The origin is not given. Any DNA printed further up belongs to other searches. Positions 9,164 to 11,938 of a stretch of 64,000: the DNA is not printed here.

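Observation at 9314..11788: Apparently catalytically dead GlgB with CBM48, coiled coil and histone-like tail: candidate glycogen-granule/nucleoid tether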

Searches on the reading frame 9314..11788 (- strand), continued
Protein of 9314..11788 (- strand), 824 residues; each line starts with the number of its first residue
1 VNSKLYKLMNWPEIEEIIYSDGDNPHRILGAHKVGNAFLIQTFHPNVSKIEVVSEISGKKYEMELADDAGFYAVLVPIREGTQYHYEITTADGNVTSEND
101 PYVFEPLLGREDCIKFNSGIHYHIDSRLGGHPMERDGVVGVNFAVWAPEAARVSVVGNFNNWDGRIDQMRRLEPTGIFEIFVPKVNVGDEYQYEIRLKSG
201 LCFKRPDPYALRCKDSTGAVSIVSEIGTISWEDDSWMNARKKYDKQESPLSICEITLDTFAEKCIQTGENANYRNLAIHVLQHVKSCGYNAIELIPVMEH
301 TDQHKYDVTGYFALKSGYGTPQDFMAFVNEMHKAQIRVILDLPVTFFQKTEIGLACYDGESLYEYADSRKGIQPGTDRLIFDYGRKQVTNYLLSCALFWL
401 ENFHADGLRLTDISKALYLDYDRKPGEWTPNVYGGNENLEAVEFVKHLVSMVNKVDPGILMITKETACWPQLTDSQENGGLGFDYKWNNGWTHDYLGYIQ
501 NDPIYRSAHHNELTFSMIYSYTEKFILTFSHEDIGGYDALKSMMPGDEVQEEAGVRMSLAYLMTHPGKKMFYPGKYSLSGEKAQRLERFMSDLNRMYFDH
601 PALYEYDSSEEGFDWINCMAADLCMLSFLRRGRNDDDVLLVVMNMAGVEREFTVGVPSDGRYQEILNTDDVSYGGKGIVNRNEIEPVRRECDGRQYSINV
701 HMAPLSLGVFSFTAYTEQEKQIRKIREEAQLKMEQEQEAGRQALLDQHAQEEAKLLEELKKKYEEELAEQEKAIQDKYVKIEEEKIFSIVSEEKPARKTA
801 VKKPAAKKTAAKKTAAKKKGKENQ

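Call 29: search_protein_representatives(protein=window:9314-11788:-)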
Query: 824 residues. Proteins with E-value up to 0.001 (for the whole library): 13673; up to 1e-10: 6586; up to 1e-30: 1519. The best 150 are listed.
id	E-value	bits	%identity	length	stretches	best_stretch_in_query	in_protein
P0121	1.4e-279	946.3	52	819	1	1-819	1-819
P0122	2.8e-218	743.5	50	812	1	1-727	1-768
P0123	4.9e-215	732.8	37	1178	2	17-702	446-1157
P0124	2.0e-201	687.8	37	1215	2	12-707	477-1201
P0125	1.4e-200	685.0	43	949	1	1-799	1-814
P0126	2.7e-187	641.0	40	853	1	2-822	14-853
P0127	2.4e-177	608.1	40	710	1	1-712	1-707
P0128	2.9e-175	601.2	41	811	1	1-788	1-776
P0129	3.2e-175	601.1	41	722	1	1-717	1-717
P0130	5.3e-174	597.0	40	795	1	1-785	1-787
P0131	8.0e-173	593.2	38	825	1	1-799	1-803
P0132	1.2e-171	589.3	39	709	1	1-711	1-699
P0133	1.3e-170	585.9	41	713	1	1-714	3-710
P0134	1.9e-170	585.3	39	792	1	9-781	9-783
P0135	2.6e-170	584.9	40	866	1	3-815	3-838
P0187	1.2e-138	480.1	40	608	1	135-711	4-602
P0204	3.1e-131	455.6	39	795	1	89-712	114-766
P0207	8.2e-131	454.2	37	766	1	111-818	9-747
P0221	1.1e-127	443.9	40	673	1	125-725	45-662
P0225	4.1e-127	441.9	38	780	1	48-676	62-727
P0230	3.9e-126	438.7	37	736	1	24-707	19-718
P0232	1.7e-125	436.6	38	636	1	114-713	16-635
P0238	5.7e-124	431.6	40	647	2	112-636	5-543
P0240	2.4e-122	426.2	41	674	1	117-686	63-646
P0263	4.3e-117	408.8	36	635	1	104-707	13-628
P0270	6.6e-113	395.0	36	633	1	111-710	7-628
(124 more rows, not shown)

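Call 32: predict_structure(alignment_id=A1)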
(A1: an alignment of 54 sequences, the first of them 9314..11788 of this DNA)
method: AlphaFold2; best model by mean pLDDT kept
length: 824 residues; sequences in the alignment: 54
mean_pLDDT: 82.4   pTM: 0.81
mean pLDDT of the five models: 82.4, 78.7, 77.5, 75.1, 75.1
residues with pLDDT >= 90: 363; 70-90: 330; 50-70: 63; < 50: 68
segments of 3 or more residues with pLDDT < 50: 1-3, 12-20, 507-509, 511-517, 784-824
pLDDT, mean of each block of 10 residues (from residue 1): 49 44 71 80 86 89 82 83 87 89 90 86 91 94 93 94 90 89 96 91 92 92 95 95 93 93 90 95 96 95 88 93 97 98 87 77 78 82 88 95 96 77 69 64 92 91 72 87 88 81 52 47 85 89 89 94 94 84 92 97 90 73 79 90 88 90 95 92 86 89 94 90 83 79 77 73 70 62 46 34 34 33 33
secondary structure, 60 per line:
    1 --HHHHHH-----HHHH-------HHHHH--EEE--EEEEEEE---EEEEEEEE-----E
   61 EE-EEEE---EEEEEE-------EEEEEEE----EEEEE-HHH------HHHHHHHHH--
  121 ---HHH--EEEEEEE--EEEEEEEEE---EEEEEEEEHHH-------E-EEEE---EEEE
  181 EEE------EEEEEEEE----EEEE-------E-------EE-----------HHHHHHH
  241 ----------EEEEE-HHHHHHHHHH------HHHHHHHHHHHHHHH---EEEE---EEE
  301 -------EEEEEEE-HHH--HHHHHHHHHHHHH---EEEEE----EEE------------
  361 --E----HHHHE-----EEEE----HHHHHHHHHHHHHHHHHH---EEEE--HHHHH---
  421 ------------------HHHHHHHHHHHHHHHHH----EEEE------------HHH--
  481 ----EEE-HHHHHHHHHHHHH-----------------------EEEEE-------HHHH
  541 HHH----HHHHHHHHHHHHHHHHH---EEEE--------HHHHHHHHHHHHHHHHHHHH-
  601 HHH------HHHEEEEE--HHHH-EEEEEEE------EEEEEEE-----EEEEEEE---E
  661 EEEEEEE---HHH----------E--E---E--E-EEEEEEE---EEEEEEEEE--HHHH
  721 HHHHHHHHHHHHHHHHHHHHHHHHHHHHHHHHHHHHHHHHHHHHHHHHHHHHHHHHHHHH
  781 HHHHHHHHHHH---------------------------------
elements in order (helices of 4 or more, strands of 3 or more residues): H3-8 H14-17 H25-29 E32-34 E37-43 E47-54 E60-62 E64-67 E71-76 E84-90 E95-99 H110-118 E129-135 E138-146 E150-157 E170-173 E177-183 E190-197 E202-205 H234-240 E251-255 H257-266 H273-287 E291-294 E298-300 E308-314 H321-333 E337-341 E346-348 H368-371 E378-381 H386-403 E407-410 H413-417 H439-455 E460-463 E485-487 H489-501 E525-529 H537-543 H548-564 E568-571 H580-599 E613-617 H620-623 E625-631 E638-644 E650-656 E660-667 E696-702 E706-714 H717-791

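Call 37: fold_search(model_id=the predicted structure, library=pdb)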
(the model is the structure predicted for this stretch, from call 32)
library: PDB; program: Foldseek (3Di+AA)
matches with E <= 10: 1701; with E <= 0.001: 829
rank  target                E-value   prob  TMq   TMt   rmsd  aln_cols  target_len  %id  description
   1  5gr0                  5.4e-69  1.00  0.68  0.74  15.8       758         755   34  Crystal structure of branching enzyme D501A mutant from Cyanothece sp. ATCC 51142 (released 2017-08-16)
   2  5gqz                  1.4e-68  1.00  0.68  0.74  15.9       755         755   34  Crystal structure of branching enzyme Y500A mutant from Cyanothece sp. ATCC 51142 (released 2017-08-16)
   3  3k1d                  1.4e-68  1.00  0.77  0.88   3.8       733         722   35  Crystal structure of glycogen branching enzyme synonym: 1,4-alpha-D-glucan:1,4-alpha-D-GLUCAN 6-glucosyl-transferase fro (released 2010-05-05)
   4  5gqu                  1.4e-68  1.00  0.68  0.74  15.9       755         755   34  Crystal structure of branching enzyme from Cyanothece sp. ATCC 51142 (released 2017-02-22)
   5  5gr2                  2.0e-68  1.00  0.68  0.74  15.8       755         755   34  Crystal structure of branching enzyme L541A mutant from Cyanothece sp. ATCC 51142 (released 2017-08-16)
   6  5gqw                  2.3e-68  1.00  0.68  0.74  15.9       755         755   34  Crystal structure of branching enzyme W610N mutant from Cyanothece sp. ATCC 51142 (released 2017-02-22)
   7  6klf                  2.9e-68  1.00  0.69  0.75  15.8       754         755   34  Crystal structure of branching enzyme D434A mutant from Cyanothece sp. ATCC 51142 (released 2020-08-05)
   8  5gr5                  4.8e-68  1.00  0.68  0.74  15.8       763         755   34  Crystal structure of branching enzyme W610A mutant from Cyanothece sp. ATCC 51142 (released 2017-08-16)
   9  5gr3                  1.1e-66  1.00  0.68  0.74  15.8       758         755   34  Crystal structure of branching enzyme L541A/W655A mutant from Cyanothece sp. ATCC 51142 (released 2017-08-16)
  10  5gr1_A                2.7e-66  1.00  0.68  0.74  15.9       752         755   35  Crystal structure of branching enzyme Y500A/D501A mutant from Cyanothece sp. ATCC 51142 in complex with maltoheptaose (released 2017-08-16)
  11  9u77_A                2.7e-63  1.00  0.76  0.86   3.5       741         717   31  Crystal structure of Glycogen branching enzyme (VvGBE) from Vibrio vulnificus MO6-24/O (released 2026-02-04)
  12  8zqa_H                2.1e-59  1.00  0.65  0.88   2.9       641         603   34  Crystal structure of 1,4-alpha-glucan branching protein from Rhodothermus profundi (released 2024-10-02)
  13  6joy                  6.6e-59  1.00  0.66  0.87   3.7       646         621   35  The X-ray Crystallographic Structure of Branching Enzyme from Rhodothermus obamensis STB05 (released 2020-03-04)
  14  8zqa_E                2.6e-58  1.00  0.64  0.87   2.9       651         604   34  Crystal structure of 1,4-alpha-glucan branching protein from Rhodothermus profundi (released 2024-10-02)
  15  8zqa_B                2.8e-57  1.00  0.65  0.88   3.0       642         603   34  Crystal structure of 1,4-alpha-glucan branching protein from Rhodothermus profundi (released 2024-10-02)
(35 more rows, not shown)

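Call 40: list_cluster_members(proteins=[P0122, P0125, P0126, P0128, P0130, P0131, P0134, P0135, P0127, P0207])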
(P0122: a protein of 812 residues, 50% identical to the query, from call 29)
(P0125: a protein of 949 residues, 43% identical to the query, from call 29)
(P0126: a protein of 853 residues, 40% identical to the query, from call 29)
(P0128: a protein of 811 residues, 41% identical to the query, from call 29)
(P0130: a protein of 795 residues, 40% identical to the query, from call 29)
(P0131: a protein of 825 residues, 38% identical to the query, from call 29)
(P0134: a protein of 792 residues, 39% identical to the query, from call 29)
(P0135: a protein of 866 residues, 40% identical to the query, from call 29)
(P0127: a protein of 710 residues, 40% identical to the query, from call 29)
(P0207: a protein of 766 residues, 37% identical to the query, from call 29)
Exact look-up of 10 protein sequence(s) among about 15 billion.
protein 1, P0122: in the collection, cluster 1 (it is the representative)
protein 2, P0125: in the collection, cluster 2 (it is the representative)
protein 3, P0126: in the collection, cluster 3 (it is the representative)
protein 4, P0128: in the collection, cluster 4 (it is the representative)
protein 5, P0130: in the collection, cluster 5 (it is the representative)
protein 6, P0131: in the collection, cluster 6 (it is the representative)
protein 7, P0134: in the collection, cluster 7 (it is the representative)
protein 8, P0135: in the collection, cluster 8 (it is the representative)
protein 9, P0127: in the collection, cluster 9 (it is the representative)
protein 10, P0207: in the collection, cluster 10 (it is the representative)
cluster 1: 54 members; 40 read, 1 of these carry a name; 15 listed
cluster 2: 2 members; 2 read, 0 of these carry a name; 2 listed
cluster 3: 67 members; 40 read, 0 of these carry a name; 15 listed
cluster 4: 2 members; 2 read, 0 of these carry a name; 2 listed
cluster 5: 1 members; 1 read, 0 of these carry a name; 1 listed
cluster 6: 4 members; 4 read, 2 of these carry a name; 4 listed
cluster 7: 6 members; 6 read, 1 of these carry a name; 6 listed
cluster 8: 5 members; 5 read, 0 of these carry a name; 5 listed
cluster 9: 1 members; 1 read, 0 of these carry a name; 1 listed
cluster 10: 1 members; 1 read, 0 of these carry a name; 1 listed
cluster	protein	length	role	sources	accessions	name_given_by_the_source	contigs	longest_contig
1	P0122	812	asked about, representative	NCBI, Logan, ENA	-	-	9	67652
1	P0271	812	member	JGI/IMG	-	1,4-alpha-glucan branching enzyme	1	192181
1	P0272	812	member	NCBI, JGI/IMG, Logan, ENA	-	-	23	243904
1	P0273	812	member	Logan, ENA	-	-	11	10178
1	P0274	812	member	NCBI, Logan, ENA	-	-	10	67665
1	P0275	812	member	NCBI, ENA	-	-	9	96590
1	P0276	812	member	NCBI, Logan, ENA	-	-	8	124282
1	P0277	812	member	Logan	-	-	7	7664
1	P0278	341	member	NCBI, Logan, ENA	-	-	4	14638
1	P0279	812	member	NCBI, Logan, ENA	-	-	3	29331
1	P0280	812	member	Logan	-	-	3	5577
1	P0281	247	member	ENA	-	-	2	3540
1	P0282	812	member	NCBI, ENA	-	-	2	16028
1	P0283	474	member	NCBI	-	-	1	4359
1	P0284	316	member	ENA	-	-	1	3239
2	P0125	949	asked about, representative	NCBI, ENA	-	-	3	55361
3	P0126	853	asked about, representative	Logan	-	-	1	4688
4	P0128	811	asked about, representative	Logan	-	-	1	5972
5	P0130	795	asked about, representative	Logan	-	-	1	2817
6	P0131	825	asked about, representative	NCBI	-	-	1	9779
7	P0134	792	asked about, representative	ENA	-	-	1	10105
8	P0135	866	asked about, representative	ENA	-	-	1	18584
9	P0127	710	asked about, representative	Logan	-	-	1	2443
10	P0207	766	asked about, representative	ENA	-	-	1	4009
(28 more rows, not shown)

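Call 44: find_encoding_contigs(protein=P0134, flank=8000, max_places=2)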
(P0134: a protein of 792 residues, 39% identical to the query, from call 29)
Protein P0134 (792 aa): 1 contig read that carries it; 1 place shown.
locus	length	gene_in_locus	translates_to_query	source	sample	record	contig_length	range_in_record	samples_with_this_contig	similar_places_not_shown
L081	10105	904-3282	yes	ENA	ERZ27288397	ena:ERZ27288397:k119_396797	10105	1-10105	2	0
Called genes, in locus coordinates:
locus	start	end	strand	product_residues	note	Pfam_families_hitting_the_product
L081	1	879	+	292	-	?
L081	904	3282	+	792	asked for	PF22019:GlgB_N, PF02922:CBM_48, PF00128:Alpha-amylase, PF02806:Alpha-amylase_C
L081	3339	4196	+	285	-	PF00924:MS_channel_2nd, PF21082:MS_channel_3rd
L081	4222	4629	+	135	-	PF00571:CBS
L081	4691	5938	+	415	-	PF13229:Beta_helix (weak)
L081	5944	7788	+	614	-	PF05048:NosD (faint), PF13229:Beta_helix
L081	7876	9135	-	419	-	PF01595:CNNM, PF00571:CBS (faint), PF03471:CorC_HlyC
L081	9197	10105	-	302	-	?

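Call 46: find_encoding_contigs(protein=P0126, flank=6000, max_places=1)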
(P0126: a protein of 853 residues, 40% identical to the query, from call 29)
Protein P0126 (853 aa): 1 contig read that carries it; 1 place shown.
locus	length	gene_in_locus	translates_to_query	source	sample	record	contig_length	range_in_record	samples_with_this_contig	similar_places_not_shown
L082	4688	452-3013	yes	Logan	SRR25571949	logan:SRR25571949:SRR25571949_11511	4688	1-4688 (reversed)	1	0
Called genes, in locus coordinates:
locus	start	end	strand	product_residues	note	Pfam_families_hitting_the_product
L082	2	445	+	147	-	?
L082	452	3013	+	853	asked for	PF22019:GlgB_N, PF02922:CBM_48, PF00128:Alpha-amylase, PF18952:DUF5696 (faint), PF02806:Alpha-amylase_C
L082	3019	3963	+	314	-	PF00924:MS_channel_2nd, PF21082:MS_channel_3rd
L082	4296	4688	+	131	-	?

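Call 47: find_encoding_contigs(protein=P0135, flank=6000, max_places=1)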
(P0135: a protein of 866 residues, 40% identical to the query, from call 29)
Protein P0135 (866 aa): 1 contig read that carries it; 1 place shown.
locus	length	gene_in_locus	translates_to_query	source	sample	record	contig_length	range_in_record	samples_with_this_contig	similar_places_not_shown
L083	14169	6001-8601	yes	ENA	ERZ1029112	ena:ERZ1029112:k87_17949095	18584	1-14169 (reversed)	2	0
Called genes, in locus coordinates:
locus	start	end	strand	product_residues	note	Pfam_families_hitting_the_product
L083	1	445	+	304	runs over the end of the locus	PF08011:PDDEXK_9 (weak)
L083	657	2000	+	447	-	PF00004:AAA, PF17866:AAA_lid_6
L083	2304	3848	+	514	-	PF01676:Metalloenzyme, PF06415:iPGM_N, PF01663:Phosphodiest (weak)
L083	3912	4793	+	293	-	PF04018:VCA0040-like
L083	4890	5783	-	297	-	PF03631:Virul_fac_BrkB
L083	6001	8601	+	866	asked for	PF22019:GlgB_N, PF02922:CBM_48, PF02806:Alpha-amylase_C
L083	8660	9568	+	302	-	PF05552:MS_channel_1st_1, PF21088:MS_channel_1st, PF00924:MS_channel_2nd, PF21082:MS_channel_3rd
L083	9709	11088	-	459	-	PF00206:Lyase_1, PF14698:ASL_C2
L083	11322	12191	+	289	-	-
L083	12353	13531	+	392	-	PF00266:Aminotran_5, PF01041:DegT_DnrJ_EryC1 (weak)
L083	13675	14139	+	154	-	PF01592:NifU_N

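Call 48: find_encoding_contigs(protein=P0131, flank=6000, max_places=1)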
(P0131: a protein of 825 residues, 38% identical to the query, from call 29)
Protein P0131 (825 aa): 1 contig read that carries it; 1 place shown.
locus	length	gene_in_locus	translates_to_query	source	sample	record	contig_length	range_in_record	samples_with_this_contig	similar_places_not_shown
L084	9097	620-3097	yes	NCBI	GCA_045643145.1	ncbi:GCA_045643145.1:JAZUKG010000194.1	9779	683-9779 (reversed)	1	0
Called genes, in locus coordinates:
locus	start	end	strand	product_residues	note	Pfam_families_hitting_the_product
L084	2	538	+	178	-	?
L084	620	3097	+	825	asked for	PF22019:GlgB_N, PF02922:CBM_48, PF00128:Alpha-amylase (weak), PF02806:Alpha-amylase_C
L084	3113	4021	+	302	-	PF00924:MS_channel_2nd, PF21082:MS_channel_3rd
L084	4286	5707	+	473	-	PF00206:Lyase_1, PF14698:ASL_C2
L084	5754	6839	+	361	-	PF01118:Semialdhyde_dh, PF02774:Semialdhyde_dhC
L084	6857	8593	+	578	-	PF00990:GGDEF, PF00563:EAL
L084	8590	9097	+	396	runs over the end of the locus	?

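Call 51: search_protein_families(library=pfam, proteins=[L014:12713-13282:+, L014:13288-15570:+, L014:15570-16220:+, L066:14246-16456:+, L066:13758-14126:+, L002:13245-14888:+, L081:1-879:+], max_evalue=0.00001)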
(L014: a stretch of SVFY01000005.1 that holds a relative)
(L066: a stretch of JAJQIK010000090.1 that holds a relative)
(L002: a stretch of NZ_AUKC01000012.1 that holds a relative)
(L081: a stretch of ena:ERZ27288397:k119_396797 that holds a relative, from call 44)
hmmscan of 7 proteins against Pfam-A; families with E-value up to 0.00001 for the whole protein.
L014:12713-13282:+ (189 aa): 1 family
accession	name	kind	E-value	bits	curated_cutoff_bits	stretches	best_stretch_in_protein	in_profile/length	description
PF00156.33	Pribosyltran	-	1.2e-14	54.4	26.3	1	47-175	10-133/158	Phosphoribosyl transferase domain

L014:13288-15570:+ (760 aa): 7 families
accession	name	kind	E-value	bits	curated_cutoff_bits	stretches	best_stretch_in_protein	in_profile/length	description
PF13328.12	HD_4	-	2.9e-54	183.5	27.2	1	45-202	1-155/156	HD domain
PF04607.23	RelA_SpoT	-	7.3e-45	152.3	27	1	262-372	1-112/113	Region found in RelA / SpoT proteins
PF02824.27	TGS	-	3e-24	85.3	22.2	1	419-478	1-60/60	TGS domain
PF13291.12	ACT_4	-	1.6e-21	77.2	27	1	680-757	2-80/80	ACT domain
PF01842.31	ACT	-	1.8e-09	37.6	27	1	686-749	2-64/66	ACT domain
PF01966.28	HD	-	5.6e-09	36.8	22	1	64-171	1-116/116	HD domain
PF19296.4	RelA_AH_RIS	-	2.1e-08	34.9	23.8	1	545-660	52-179/185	RelA/SpoT, AH and RIS domains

L014:15570-16220:+ (216 aa): 1 family
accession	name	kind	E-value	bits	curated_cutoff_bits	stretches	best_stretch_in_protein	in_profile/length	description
PF00753.33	Lactamase_B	-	8.4e-29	101.3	22.7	1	16-199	6-196/196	Metallo-beta-lactamase superfamily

L066:14246-16456:+ (736 aa): 3 families
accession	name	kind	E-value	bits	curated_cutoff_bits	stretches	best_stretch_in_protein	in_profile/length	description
PF13597.11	NRDD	-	2.1e-198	661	26.2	1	133-735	1-562/562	Anaerobic ribonucleoside-triphosphate reductase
PF01228.26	Gly_radical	-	1.4e-19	71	22.2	1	610-717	2-103/106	Glycine radical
PF03477.21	ATP-cone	-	1.6e-19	70.7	25.8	1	17-107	1-87/88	ATP cone domain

L066:13758-14126:+ (122 aa): 1 family
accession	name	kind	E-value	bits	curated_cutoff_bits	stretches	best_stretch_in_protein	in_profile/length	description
PF20456.3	DUF6709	-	6e-08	32.5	27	1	15-117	229-333/339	Family of unknown function (DUF6709)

L002:13245-14888:+ (547 aa): 2 families
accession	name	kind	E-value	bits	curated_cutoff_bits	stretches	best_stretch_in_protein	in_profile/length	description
PF02906.19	Fe_hyd_lg_C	-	2.1e-27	96.8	22.1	1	3-204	33-244/245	Iron only hydrogenase large subunit, C-terminal domain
PF00015.26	MCPsignal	-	1.8e-17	64.2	34.6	1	413-544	22-153/172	Methyl-accepting chemotaxis protein (MCP) signalling domain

L081:1-879:+ (292 aa): 1 family
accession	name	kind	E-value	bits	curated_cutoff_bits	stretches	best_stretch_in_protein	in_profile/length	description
PF06245.16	DUF1015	-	2.2e-73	247.5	25.8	1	1-206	117-325/325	Protein of unknown function (DUF1015)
